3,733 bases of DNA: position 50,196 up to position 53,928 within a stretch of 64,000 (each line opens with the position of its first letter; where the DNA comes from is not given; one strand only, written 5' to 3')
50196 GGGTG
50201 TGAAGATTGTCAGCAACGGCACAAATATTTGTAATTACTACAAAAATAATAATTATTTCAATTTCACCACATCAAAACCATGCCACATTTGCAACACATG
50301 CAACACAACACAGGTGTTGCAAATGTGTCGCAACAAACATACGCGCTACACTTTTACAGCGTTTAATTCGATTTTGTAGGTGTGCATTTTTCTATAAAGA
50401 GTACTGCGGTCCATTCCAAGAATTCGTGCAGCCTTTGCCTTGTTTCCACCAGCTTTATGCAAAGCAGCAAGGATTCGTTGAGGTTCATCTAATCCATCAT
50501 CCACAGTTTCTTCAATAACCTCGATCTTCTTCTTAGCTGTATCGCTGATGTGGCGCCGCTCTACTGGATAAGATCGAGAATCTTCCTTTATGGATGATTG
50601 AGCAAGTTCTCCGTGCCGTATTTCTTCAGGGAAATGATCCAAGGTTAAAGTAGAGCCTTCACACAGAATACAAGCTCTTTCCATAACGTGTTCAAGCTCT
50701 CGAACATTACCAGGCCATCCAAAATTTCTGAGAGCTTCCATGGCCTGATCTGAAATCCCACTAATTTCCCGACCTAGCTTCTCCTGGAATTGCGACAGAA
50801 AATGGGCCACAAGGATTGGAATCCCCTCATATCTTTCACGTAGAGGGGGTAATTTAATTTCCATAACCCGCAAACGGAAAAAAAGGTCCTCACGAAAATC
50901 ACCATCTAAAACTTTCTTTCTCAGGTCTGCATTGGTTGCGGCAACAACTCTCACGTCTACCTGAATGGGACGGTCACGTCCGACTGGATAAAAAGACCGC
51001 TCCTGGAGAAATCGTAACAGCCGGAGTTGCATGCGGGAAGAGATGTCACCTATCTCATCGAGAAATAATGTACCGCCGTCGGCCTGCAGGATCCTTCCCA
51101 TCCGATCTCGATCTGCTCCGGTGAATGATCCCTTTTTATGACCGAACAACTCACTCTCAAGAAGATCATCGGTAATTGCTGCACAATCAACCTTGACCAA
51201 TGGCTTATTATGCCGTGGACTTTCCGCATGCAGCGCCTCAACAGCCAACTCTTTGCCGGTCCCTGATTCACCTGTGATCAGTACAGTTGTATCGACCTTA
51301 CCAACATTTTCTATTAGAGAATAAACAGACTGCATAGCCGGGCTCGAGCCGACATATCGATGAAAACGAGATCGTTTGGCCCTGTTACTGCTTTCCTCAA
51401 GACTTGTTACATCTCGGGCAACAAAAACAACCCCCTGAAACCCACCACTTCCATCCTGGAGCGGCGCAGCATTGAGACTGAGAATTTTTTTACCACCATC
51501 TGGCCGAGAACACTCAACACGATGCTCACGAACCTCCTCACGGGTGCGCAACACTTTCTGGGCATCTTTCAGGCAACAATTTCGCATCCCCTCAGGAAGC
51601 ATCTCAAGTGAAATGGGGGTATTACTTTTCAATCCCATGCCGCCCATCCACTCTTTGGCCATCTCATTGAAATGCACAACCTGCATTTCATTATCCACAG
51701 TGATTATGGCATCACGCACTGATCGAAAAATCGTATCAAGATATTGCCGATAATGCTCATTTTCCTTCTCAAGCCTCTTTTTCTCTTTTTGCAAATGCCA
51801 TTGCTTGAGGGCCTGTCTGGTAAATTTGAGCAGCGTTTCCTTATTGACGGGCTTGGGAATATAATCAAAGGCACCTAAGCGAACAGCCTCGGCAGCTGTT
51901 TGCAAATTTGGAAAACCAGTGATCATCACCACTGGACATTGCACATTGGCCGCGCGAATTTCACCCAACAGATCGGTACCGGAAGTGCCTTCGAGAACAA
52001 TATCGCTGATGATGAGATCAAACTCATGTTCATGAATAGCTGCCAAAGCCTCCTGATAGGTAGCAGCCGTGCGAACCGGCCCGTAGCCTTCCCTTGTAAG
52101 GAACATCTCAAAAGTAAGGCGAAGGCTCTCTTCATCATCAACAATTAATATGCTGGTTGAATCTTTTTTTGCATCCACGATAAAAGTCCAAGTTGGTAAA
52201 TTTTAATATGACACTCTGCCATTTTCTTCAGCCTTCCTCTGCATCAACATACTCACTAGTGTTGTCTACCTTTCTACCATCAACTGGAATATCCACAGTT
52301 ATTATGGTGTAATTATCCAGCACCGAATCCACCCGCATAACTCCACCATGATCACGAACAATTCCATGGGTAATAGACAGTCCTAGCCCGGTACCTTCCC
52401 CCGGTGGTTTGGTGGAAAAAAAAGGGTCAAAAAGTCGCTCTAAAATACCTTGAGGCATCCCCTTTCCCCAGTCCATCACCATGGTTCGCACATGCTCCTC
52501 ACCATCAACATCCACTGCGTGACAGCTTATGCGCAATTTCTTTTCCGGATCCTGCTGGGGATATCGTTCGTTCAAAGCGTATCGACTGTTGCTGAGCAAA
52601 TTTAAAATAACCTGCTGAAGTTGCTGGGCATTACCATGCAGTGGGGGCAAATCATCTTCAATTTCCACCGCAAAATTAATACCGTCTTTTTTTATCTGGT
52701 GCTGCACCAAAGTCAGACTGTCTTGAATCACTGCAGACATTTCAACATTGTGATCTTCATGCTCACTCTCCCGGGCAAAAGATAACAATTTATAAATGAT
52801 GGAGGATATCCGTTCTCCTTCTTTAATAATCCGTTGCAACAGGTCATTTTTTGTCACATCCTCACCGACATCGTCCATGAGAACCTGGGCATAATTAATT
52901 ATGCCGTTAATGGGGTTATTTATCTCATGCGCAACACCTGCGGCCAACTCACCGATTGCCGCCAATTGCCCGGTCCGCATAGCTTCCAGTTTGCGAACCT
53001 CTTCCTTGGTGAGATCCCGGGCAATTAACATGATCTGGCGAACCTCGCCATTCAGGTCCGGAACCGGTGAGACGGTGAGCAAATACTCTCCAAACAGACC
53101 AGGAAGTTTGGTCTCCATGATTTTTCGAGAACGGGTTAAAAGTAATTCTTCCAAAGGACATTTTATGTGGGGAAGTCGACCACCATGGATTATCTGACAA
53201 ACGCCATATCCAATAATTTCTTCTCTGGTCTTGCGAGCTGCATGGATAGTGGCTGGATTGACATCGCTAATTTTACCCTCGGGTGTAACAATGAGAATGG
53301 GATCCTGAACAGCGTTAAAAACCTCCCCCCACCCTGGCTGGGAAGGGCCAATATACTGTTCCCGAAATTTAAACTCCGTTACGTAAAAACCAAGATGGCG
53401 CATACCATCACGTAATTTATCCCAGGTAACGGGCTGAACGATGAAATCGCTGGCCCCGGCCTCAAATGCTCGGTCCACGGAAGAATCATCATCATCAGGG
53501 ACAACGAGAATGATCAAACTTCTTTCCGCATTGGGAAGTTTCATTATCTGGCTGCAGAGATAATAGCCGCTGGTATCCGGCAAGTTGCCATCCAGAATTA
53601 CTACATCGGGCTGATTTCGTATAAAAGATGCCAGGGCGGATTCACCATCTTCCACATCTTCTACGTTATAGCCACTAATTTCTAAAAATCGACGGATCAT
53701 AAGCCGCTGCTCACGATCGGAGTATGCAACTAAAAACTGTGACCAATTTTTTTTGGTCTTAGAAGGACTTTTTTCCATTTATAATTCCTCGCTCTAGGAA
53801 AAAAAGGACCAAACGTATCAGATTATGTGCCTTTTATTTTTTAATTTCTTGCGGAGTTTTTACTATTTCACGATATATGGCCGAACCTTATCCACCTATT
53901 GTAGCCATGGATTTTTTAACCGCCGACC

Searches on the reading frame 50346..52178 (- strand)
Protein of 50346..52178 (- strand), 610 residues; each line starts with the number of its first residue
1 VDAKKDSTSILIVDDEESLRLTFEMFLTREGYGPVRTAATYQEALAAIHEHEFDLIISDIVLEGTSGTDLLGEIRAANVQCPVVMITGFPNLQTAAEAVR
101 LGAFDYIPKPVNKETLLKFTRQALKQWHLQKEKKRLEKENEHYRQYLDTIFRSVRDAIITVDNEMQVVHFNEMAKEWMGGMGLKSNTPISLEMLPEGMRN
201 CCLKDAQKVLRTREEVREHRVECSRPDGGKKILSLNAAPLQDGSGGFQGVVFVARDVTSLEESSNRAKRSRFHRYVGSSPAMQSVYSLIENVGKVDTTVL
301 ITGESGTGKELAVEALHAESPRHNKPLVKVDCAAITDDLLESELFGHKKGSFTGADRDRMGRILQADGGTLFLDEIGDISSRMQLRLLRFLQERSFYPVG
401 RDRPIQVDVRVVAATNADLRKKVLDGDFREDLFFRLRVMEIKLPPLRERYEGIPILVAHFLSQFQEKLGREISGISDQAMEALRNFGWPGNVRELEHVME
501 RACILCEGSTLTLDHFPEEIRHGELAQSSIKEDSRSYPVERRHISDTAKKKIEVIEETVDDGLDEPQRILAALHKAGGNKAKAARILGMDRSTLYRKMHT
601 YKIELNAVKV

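Call 7: search_protein_families(library=pfam, proteins=[window:50346-52178:-], max_evalue=0.01)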
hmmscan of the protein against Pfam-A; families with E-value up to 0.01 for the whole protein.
window:50346-52178:- (610 aa): 15 families
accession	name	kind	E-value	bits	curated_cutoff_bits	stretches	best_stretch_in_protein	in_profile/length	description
PF00158.32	Sigma54_activat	-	5.3e-67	225.1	20.2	1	276-441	2-167/168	Sigma-54 interaction domain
PF25601.1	AAA_lid_14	-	2.3e-27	95.1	27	1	447-528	1-82/87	AAA+ ATPase lid domain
PF00072.30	Response_reg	-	4.4e-27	94.9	30.2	1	10-118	1-108/111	Response regulator receiver domain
PF14532.12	Sigma54_activ_2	-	6.8e-19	68.9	25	1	276-446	1-138/138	Sigma-54 interaction domain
PF02954.25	HTH_8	-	1.2e-12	47.8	22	1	567-600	8-41/42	Bacterial regulatory protein, Fis family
PF08448.16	PAS_4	-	1.9e-09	38.1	23.1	1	151-261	1-109/110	PAS fold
PF13426.13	PAS_9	-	1.9e-07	31.8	27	1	156-258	2-102/103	PAS domain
PF07728.20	AAA_5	-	4.5e-06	27.2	22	1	299-418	2-124/139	AAA domain (dynein-related subfamily)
PF13401.12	AAA_22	-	9.9e-05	23.1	27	1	299-393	8-109/130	AAA domain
PF00989.32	PAS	-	0.0003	21.2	22.6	1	147-257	3-113/113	PAS fold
PF00004.35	AAA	-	0.00043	21.2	21.2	1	299-417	1-110/131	ATPase family associated with various cellular activities (AAA)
PF13551.12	HTH_29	-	0.0016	18.9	28.1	1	572-596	5-31/64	Winged helix-turn helix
PF13596.12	PAS_10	-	0.0021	19.1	22.1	0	147-258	1-106/106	PAS domain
PF13384.12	HTH_23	-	0.005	17.1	24.6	0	564-601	3-41/50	Homeodomain-like domain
PF13191.12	AAA_16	-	0.0066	17.4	32.6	0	276-365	3-103/167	AAA ATPase domain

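Call 37: search_protein_families(library=ncbifam, proteins=[window:50346-52178:-], max_evalue=0.001)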
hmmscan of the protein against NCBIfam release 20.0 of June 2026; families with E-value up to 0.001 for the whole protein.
window:50346-52178:- (610 aa): 116 families (the best 25 are shown)
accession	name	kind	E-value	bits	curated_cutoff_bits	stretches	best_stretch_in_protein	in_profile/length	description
TIGR01818.1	ntrC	equivalog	3.5e-129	431.6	558.6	2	258-599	115-461/463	nitrogen regulation protein NR(I)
NF008469.0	PRK11361.1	equivalog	1.9e-116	389.5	714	2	268-604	138-457/461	acetoacetate metabolism transcriptional regulator AtoC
NF007689.0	PRK10365.1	equivalog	9e-112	374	760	2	265-598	132-439/441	sigma-54-dependent response regulator transcription factor ZraR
TIGR01817.1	nifA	equivalog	1.7e-110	370.4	528.85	1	261-605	184-531/534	nif-specific transcriptional activator NifA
NF008176.1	PRK10923.1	equivalog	4.9e-107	358.4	620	2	265-601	130-466/469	nitrogen regulation protein NR(I)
NF041946.1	LuxO_transreg_Vib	equivalog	5.1e-106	355.2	800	2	262-602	122-461/463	quorum-sensing sigma-54 dependent transcriptional regulator LuxO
TIGR02915.1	PEP_resp_reg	equivalog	1.5e-105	353.6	502.6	2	268-603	134-444/445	PEP-CTERM-box response regulator transcription factor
NF051870.1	NAssimRespRegNtrX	equivalog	5.4e-101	338.7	600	2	261-600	127-449/452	nitrogen assimilation response regulator NtrX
NF041552.1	TF_PrdR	equivalog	2.3e-99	333.3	795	1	136-602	125-577/577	sigma-54 dependent transcriptional regulator PrdR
NF003451.0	PRK05022.1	equivalog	2.9e-99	333.1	476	1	265-600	182-507/512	nitric oxide reductase transcriptional regulator NorR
NF038308.1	RNA_repair_RtcR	equivalog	8.8e-96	321.8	650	1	262-601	169-516/530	RNA repair transcriptional activator RtcR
NF050807.1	TransRegFlbDCaul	equivalog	5.8e-95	318.8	750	1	275-604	120-441/454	sigma-54-dependent transcriptional regulator FlbD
NF011695.0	PRK15115.1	equivalog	2.1e-93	313.5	763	2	260-507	122-369/445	two-component system response regulator GlrR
NF011958.0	PRK15429.1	equivalog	2.9e-85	287.3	830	1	268-607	374-690/692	formate hydrogenlyase transcriptional activator FlhA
NF049963.1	RespRegFlgRCampy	domain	9.5e-84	281.7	750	2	255-516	116-377/429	fla regulon two-component system response regulator FlgR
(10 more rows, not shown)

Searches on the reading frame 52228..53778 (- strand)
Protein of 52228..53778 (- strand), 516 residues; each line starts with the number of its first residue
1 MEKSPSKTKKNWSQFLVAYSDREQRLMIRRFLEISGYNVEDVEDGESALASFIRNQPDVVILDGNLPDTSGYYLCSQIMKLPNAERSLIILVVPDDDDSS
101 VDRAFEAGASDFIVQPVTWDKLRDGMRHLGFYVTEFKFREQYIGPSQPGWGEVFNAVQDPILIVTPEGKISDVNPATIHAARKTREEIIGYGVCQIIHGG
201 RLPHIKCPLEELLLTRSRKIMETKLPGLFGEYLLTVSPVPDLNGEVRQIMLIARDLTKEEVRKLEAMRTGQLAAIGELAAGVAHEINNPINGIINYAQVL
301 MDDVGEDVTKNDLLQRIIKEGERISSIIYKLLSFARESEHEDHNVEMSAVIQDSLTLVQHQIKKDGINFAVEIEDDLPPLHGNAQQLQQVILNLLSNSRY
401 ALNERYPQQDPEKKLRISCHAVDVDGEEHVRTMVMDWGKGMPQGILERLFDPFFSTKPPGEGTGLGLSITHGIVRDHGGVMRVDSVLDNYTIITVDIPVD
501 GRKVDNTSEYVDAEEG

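Call 7: search_protein_families(library=pfam, proteins=[window:52228-53778:-], max_evalue=0.01)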
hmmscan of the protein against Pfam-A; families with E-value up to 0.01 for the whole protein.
window:52228-53778:- (516 aa): 6 families
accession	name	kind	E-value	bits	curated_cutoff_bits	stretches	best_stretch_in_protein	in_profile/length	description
PF02518.31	HATPase_c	-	8.8e-19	68.4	26.4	1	383-499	2-109/111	Histidine kinase-, DNA gyrase B-, and HSP90-like ATPase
PF00072.30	Response_reg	-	1.9e-17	63.9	30.2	1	21-124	7-108/111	Response regulator receiver domain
PF00512.31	HisKA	-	2.2e-15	56.9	26.9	1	276-337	3-63/66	His Kinase A (phospho-acceptor) domain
PF08448.16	PAS_4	-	4.6e-08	33.7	23.1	1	154-259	1-108/110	PAS fold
PF13426.13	PAS_9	-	0.00033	21.3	27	1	159-258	2-103/103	PAS domain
PF00989.32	PAS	-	0.00065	20.1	22.6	1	154-255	7-112/113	PAS fold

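Call 37: search_protein_families(library=ncbifam, proteins=[window:52228-53778:-], max_evalue=0.001)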
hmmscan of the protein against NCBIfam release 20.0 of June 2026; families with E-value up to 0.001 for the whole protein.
window:52228-53778:- (516 aa): 135 families (the best 25 are shown)
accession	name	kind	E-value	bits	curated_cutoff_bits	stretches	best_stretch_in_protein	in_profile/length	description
NF008468.0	PRK11360.1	equivalog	6.3e-63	213.1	646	1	154-503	274-612/616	two-component system sensor histidine kinase AtoS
NF047466.1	hybrid_RR_LvrB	exception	1e-53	182.8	500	1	265-499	141-376/377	hybrid histidine kinase/response regulator LvrB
NF052574.1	HisKinEspCMyxo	equivalog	2e-48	165.2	1200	1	171-500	311-638/785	serine histidine kinase EspC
NF010411.0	PRK13837.1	equivalog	2.1e-46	158.4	647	1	258-507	431-683/828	two-component system VirA-like sensor kinase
NF007688.0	PRK10364.1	equivalog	3.9e-45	154.5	479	1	265-505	230-457/460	two-component system sensor histidine kinase ZraS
NF046020.1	HisKinCckABruc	equivalog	3.1e-40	137.8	1000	1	235-498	438-706/868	cell cycle histidine kinase CckA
NF052573.1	HisKinEspAMyxo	equivalog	3.5e-39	134.5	1400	1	153-506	259-618/755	serine histidine kinase EspA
NF038348.1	T2SS_HK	subfamily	2.3e-38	132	450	2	303-499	392-573/574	histidine kinase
NF046044.1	PnpS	equivalog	6.3e-38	130.8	400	1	150-498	57-390/390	two-component system histidine kinase PnpS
NF010076.0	PRK13557.1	subfamily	4e-36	124.6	631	1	234-509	122-404/540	histidine kinase famiy protein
NF047497.1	HK_LIC_12097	equivalog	2.6e-35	121.8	500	1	155-499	18-366/367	LIC_12097 family sensor histidine kinase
NF046026.1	HisKinCckACaul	equivalog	3.2e-33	114.8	1000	1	255-503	282-536/678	cell cycle histidine kinase CckA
NF047465.1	hybrid_HK_LvrA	exception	3.3e-32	111.4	1200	2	277-488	602-807/819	hybrid histidine kinase/response regulator LvrA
TIGR02956.1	TMAO_torS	equivalog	2.7e-29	101.9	676.5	2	280-507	469-690/967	TMAO reductase system sensor histidine kinase/response regulator TorS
NF041947.1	LuxQ_Vibrio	equivalog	2e-27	95.5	1200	2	152-507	353-704/843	quorum-sensing autoinducer 2 sensor kinase/phosphatase LuxQ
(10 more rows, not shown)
